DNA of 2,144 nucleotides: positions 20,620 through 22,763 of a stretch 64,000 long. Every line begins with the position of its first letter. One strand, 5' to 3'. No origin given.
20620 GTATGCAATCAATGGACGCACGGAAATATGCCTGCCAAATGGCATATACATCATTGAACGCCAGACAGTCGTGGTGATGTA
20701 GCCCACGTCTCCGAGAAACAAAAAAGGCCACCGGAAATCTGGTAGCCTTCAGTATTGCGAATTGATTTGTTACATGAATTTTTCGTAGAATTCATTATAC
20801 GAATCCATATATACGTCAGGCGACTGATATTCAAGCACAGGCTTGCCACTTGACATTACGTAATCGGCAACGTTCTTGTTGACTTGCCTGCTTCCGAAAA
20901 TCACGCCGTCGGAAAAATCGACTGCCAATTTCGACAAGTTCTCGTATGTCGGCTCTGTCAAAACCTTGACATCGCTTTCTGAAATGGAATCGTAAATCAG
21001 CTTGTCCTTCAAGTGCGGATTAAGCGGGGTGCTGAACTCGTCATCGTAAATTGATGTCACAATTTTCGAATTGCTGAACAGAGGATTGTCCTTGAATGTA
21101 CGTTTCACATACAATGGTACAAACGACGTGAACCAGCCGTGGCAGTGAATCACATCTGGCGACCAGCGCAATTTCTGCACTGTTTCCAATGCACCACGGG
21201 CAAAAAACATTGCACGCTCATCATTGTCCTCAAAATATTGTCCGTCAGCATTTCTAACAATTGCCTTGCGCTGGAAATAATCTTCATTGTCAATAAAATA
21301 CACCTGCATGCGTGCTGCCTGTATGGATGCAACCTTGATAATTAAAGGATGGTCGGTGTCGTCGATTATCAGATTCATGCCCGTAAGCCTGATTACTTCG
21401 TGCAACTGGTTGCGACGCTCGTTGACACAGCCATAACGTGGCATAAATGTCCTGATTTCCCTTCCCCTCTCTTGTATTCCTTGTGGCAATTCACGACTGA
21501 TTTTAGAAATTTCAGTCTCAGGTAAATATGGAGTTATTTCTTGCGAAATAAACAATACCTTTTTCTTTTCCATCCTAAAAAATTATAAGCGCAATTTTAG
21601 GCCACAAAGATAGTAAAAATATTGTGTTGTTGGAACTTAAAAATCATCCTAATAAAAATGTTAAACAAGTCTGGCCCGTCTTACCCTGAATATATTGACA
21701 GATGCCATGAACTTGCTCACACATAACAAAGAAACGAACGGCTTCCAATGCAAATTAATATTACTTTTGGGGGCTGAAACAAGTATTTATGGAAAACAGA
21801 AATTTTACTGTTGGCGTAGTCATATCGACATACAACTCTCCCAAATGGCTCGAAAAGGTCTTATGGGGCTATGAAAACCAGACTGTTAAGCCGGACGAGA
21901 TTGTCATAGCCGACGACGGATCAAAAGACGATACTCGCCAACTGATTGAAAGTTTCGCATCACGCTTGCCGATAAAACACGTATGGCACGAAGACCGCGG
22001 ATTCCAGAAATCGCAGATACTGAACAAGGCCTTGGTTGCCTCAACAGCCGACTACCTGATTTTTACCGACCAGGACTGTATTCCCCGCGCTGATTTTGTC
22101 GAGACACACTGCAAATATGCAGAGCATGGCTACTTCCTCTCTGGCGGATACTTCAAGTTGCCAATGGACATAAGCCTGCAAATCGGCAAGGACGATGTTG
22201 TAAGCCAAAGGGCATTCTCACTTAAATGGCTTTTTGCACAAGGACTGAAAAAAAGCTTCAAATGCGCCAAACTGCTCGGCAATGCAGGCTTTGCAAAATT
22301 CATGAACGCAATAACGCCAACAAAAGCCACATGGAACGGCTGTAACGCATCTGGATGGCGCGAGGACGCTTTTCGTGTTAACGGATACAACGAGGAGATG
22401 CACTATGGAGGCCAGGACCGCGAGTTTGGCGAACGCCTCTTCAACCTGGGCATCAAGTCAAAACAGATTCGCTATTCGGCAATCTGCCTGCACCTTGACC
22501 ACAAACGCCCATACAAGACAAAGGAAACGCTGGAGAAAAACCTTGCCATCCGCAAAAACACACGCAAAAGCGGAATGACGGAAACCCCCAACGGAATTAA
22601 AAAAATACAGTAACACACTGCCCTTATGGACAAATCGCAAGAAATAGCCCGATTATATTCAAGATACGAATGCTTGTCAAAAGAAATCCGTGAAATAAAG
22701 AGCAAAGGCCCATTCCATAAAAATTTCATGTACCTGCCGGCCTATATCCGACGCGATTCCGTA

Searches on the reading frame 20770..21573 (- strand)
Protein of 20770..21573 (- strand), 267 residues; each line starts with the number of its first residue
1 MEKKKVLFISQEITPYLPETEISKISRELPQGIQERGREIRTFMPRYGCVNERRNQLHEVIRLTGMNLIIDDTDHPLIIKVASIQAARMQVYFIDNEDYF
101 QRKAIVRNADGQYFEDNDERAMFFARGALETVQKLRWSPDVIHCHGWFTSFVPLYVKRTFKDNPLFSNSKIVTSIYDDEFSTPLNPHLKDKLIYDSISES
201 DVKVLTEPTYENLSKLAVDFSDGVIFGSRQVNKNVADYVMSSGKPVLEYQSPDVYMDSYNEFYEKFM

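Call 7: search_protein_families(library=ncbifam, proteins=[window:20770-21573:-])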
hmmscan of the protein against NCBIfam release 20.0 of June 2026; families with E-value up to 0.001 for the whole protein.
window:20770-21573:- (267 aa): 11 families
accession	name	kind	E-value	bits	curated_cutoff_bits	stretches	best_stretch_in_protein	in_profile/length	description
NF010698.0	PRK14098.1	equivalog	1.4e-43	149.3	754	1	4-198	6-201/489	starch synthase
NF001903.0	PRK00654.2-2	equivalog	3.8e-35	121.5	616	1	5-235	2-226/482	glycogen synthase GlgA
TIGR02095.1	glgA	subfamily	1.3e-28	99.9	328.45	1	5-182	2-171/477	glycogen/starch synthase, ADP-glucose type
NF001898.0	PRK00654.1-1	equivalog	9.4e-28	97.1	603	1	5-232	2-219/477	glycogen synthase GlgA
NF001906.0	PRK00654.2-5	equivalog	9.1e-24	84.2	870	1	5-180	7-174/485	glycogen synthase GlgA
NF001905.0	PRK00654.2-4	subfamily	1.8e-16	59.8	560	1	6-224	3-217/489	glycogen synthase GlgA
NF001899.0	PRK00654.1-2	equivalog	1.4e-15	56.6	459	1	5-159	2-151/478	glycogen synthase GlgA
NF001900.0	PRK00654.1-3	equivalog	1.8e-15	56.4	509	1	5-159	2-142/481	glycogen synthase GlgA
NF001901.0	PRK00654.1-5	equivalog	4.5e-12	45.2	649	1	2-163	22-180/502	glycogen synthase GlgA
NF001902.0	PRK00654.2-1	equivalog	9.6e-11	40.9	845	1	9-165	6-156/492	glycogen synthase GlgA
NF010699.0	PRK14099.1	equivalog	5.8e-10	38.2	762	1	1-164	1-159/485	glycogen synthase GlgA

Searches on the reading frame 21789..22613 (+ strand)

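Call 7: search_protein_families(library=ncbifam, proteins=[window:21789-22613:+])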
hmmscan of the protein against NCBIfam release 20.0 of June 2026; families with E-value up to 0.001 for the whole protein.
window:21789-22613:+ (274 aa): 14 families
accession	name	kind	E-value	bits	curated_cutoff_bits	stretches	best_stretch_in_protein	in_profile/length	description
NF041875.1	EPS_EpsD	equivalog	1.3e-18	67.5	370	1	9-111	2-104/325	exopolysaccharide biosynthesis glycosyltransferase EpsD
NF007482.0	PRK10073.1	equivalog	4.9e-11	42.2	423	1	1-98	1-97/334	glycosyltransferase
TIGR03965.1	mycofact_glyco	equivalog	5.7e-10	38.7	280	1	6-105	74-173/467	mycofactocin biosynthesis glycosyltransferase MftF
NF047683.1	TeichurnBiosyTuaG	equivalog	8.5e-10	38.7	400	1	1-110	1-110/252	teichuronic acid biosynthesis protein TuaG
TIGR03937.1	PgaC_IcaA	equivalog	1.7e-09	37.1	422.3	1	7-98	46-137/407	poly-beta-1,6-N-acetyl-D-glucosamine synthase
NF038302.1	EPS_HpsE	equivalog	5e-09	35.6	300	1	8-112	3-112/307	hormogonium polysaccharide biosynthesis glycosyltransferase HpsE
NF050050.1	ProtGlycPglI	equivalog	1.4e-08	34.5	500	1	8-115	4-112/306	GalNAc(5)-diNAcBac-PP-undecaprenol beta-1,3-glucosyltransferase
TIGR04283.1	glyco_like_mftF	equivalog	8.7e-07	28.7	182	1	9-112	2-98/221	TIGR04283 family arsenosugar biosynthesis glycosyltransferase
TIGR03111.1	glyc2_xrt_Gpos1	hypoth_equivalog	3.2e-06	26.2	363.95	1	7-102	50-147/439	TIGR03111 family XrtG-associated glycosyltransferase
NF053739.1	GlytfEpsEBac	equivalog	8.4e-06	25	450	1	8-111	3-107/265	glycosyltransferase EpsE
NF041394.1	GtaseAglG_Halo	equivalog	3.7e-05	23.2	440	1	7-114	2-111/304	glucosyl-dolichyl phosphate glucuronosyltransferase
NF010496.0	PRK13915.1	equivalog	4.7e-05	22.6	262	1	5-103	30-134/307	glucosyl-3-phosphoglycerate synthase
NF045692.1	OglycostaseCruG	equivalog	6.3e-05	22.1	600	1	7-65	42-100/386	2'-O-glycosyltransferase CruG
TIGR04440.1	glyco_TIGR04440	domain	0.00093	19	70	0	9-97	3-92/215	TIGR00180 family glycosyltransferase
